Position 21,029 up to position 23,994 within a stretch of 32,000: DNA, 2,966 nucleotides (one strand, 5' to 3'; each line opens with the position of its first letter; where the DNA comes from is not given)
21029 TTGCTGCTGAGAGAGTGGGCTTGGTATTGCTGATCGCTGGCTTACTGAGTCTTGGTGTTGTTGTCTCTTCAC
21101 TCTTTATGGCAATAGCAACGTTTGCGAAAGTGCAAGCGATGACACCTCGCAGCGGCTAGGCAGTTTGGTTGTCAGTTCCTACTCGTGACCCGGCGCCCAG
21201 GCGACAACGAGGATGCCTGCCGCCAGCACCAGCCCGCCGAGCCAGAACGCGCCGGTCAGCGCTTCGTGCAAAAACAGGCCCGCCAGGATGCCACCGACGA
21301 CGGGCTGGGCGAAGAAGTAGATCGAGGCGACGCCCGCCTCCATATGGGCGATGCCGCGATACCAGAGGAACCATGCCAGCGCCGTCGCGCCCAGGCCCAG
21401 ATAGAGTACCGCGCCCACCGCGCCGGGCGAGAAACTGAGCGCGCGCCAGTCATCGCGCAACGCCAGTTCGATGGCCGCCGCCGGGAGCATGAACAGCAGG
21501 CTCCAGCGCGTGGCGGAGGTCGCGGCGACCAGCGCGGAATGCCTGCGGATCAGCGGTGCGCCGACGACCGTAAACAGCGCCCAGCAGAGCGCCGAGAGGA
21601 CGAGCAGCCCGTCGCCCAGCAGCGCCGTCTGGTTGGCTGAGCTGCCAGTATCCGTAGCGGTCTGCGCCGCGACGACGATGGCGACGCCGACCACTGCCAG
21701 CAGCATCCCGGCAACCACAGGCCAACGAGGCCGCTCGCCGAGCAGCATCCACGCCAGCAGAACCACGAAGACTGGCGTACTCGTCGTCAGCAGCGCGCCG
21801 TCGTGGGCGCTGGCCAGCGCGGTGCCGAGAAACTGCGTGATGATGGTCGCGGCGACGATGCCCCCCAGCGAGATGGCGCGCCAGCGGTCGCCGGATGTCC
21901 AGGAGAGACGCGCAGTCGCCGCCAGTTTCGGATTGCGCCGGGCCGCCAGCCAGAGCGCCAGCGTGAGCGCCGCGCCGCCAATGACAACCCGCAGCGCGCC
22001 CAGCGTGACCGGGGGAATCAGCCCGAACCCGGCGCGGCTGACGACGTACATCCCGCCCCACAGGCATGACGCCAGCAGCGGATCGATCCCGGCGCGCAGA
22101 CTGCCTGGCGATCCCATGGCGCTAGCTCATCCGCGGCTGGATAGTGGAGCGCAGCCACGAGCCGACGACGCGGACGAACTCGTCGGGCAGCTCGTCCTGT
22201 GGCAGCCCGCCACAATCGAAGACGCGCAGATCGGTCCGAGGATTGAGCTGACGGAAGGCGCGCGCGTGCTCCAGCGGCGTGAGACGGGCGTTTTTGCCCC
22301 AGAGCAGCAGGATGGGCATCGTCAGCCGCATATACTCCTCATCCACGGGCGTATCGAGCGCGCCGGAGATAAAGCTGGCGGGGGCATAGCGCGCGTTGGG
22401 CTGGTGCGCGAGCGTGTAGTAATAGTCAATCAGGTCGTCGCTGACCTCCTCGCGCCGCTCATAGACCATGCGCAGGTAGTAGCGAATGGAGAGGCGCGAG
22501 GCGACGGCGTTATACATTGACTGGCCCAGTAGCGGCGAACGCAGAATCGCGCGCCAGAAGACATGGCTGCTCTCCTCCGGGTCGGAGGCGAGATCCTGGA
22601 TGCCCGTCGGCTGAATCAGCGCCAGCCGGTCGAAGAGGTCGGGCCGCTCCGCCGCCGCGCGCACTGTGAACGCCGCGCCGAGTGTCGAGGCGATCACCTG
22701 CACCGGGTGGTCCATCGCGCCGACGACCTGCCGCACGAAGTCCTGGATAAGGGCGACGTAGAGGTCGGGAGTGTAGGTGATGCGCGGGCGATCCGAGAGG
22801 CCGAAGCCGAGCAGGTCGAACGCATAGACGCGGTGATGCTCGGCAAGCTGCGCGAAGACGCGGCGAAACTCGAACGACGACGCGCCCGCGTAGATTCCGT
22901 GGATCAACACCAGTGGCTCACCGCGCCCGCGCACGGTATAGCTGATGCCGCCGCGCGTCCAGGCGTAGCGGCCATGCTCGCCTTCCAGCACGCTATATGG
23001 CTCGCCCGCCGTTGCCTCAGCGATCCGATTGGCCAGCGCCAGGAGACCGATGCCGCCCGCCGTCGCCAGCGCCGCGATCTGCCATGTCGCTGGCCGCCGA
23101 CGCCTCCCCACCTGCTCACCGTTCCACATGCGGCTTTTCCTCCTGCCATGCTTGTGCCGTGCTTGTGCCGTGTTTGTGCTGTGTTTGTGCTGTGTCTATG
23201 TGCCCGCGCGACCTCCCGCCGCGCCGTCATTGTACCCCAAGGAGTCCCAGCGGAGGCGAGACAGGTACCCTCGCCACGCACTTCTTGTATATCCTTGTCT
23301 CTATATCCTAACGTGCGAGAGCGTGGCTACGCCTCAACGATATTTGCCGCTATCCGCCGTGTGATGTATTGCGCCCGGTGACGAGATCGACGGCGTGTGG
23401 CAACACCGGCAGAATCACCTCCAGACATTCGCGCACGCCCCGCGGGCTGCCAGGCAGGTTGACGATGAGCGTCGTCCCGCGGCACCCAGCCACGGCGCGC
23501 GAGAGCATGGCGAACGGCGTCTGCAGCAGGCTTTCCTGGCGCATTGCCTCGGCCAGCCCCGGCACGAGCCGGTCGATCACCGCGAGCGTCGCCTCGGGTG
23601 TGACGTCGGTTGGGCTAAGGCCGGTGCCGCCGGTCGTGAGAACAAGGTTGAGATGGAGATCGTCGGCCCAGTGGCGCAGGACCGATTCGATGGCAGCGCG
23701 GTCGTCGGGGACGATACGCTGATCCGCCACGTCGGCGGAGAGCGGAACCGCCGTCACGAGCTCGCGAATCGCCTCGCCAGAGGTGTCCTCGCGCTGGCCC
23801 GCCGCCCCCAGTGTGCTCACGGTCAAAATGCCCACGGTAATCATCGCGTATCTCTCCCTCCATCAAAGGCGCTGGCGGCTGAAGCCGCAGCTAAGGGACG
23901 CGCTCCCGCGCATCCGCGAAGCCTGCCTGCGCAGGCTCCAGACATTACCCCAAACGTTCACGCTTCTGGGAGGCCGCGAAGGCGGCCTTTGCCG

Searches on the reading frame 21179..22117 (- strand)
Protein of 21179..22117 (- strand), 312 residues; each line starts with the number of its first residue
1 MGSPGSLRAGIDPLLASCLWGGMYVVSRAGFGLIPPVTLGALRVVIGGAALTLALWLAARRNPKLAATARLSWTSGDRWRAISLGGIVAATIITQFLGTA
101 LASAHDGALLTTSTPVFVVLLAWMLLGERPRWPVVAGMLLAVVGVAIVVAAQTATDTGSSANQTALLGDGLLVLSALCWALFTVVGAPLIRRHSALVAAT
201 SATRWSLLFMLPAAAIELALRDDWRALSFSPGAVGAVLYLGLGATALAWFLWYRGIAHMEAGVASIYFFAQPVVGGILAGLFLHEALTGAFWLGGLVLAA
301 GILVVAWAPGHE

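Call 49: search_protein_families(library=ncbifam, proteins=[window:21179-22117:-], max_evalue=0.001)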
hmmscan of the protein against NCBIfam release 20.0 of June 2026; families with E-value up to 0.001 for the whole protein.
window:21179-22117:- (312 aa): 5 families
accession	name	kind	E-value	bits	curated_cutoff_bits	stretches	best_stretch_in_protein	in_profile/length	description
TIGR00950.1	2A78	equivalog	1.1e-25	90.5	230.2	1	20-302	1-263/264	carboxylate/amino acid/amine transporter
NF050091.1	ArAmAcExpYddG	equivalog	7.9e-14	51.8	300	1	18-307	15-284/285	aromatic amino acid exporter YddG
NF008676.0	PRK11689.1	equivalog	2.6e-12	46.5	194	1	115-308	104-290/297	aromatic amino acid DMT transporter YddG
NF008432.0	PRK11272.1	equivalog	1.6e-08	34.2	270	1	18-307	20-287/294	drug/metabolite exporter YedA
NF008523.0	PRK11453.1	equivalog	4.1e-06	26.6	472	1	9-304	5-284/299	O-acetylserine/cysteine exporter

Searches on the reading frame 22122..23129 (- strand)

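Call 49: search_protein_families(library=ncbifam, proteins=[window:22122-23129:-], max_evalue=0.001)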
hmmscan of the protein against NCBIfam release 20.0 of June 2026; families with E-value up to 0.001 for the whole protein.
window:22122-23129:- (335 aa): 16 families
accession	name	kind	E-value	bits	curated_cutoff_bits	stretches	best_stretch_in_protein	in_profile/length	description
NF045632.1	hydroxlase_HsaD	equivalog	1e-27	96.8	400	1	68-326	32-288/290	4,5:9,10-diseco-3-hydroxy-5,9,17-trioxoandrosta-1(10),2-diene-4-oate hydrolase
NF011457.0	PRK14875.1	equivalog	1e-18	67.5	307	1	47-177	107-234/372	acetoin dehydrogenase dihydrolipoyllysine-residue acetyltransferase subunit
NF002938.0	PRK03592.1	equivalog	2.4e-15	56.6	241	1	62-206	22-160/298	haloalkane dehalogenase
NF052614.1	AB_fold_OlsI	equivalog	2.9e-13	50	385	2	67-179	14-127/272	ornithine lipid biosynthesis O-acyltransferase OlsI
TIGR01738.1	bioH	equivalog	3.7e-11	43.1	206.95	1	70-307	3-225/245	pimeloyl-ACP methyl ester esterase BioH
TIGR02427.1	protocat_pcaD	equivalog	3.9e-11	42.8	255.85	1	73-326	16-250/251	3-oxoadipate enol-lactonase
TIGR03056.1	bchO_mg_che_rel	equivalog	6.6e-11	41.7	172.55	1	60-326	14-277/278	alpha/beta fold hydrolase BchO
NF051488.1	bifunc_PcaDC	exception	2.9e-10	39.8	390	1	64-327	4-251/375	bifunctional 3-oxoadipate enol-lactonase/4-carboxymuconolactone decarboxylase PcaDC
NF050089.1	i_nPHAscl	equivalog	5.9e-10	38.7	300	1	62-178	9-121/288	intracellular short-chain-length polyhydroxyalkanoate depolymerase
NF002043.0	PRK00870.1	subfamily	1.1e-09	38.2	265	1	69-196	45-168/302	haloalkane dehalogenase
NF002873.0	PRK03204.1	equivalog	1.9e-09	37.3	466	1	57-164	21-124/286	haloalkane dehalogenase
NF051487.1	bifunc_PcaCD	exception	1.9e-09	37.1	430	1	63-327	159-412/413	bifunctional 4-carboxymuconolactone decarboxylase/3-oxoadipate enol-lactonase PcaCD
TIGR03343.1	biphenyl_bphD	equivalog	3.5e-09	36.3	462.15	1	62-327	22-281/282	2-hydroxy-6-oxo-6-phenylhexa-2,4-dienoate hydrolase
TIGR01250.1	pro_imino_pep_2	subfamily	1.7e-05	24.5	167.65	0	67-156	22-111/288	proline iminopeptidase-family hydrolase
NF058580.1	lipase_V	equivalog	4.5e-05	23.2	300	0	62-136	15-88/230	EstV family lipase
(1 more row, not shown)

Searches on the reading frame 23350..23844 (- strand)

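Call 49: search_protein_families(library=ncbifam, proteins=[window:23350-23844:-], max_evalue=0.001)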
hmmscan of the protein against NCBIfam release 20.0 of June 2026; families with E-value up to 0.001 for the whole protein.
window:23350-23844:- (164 aa): 4 families
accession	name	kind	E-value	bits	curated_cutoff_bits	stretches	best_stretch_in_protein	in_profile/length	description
NF002947.1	PRK03604.1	equivalog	1.9e-46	158.7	285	1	5-159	149-300/301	bifunctional molybdenum cofactor biosynthesis protein MoaC/MoaB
NF006932.0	PRK09417.1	equivalog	2.9e-44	150.8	158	1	2-157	4-171/193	molybdopterin adenylyltransferase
TIGR00177.1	molyb_syn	domain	5.6e-36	123.7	85.35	1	2-145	2-146/148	molybdenum cofactor synthesis domain-containing protein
TIGR02667.1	moaB_proteo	equivalog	4.1e-27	94.8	222.4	1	3-145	6-145/163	molybdenum cofactor biosynthesis protein B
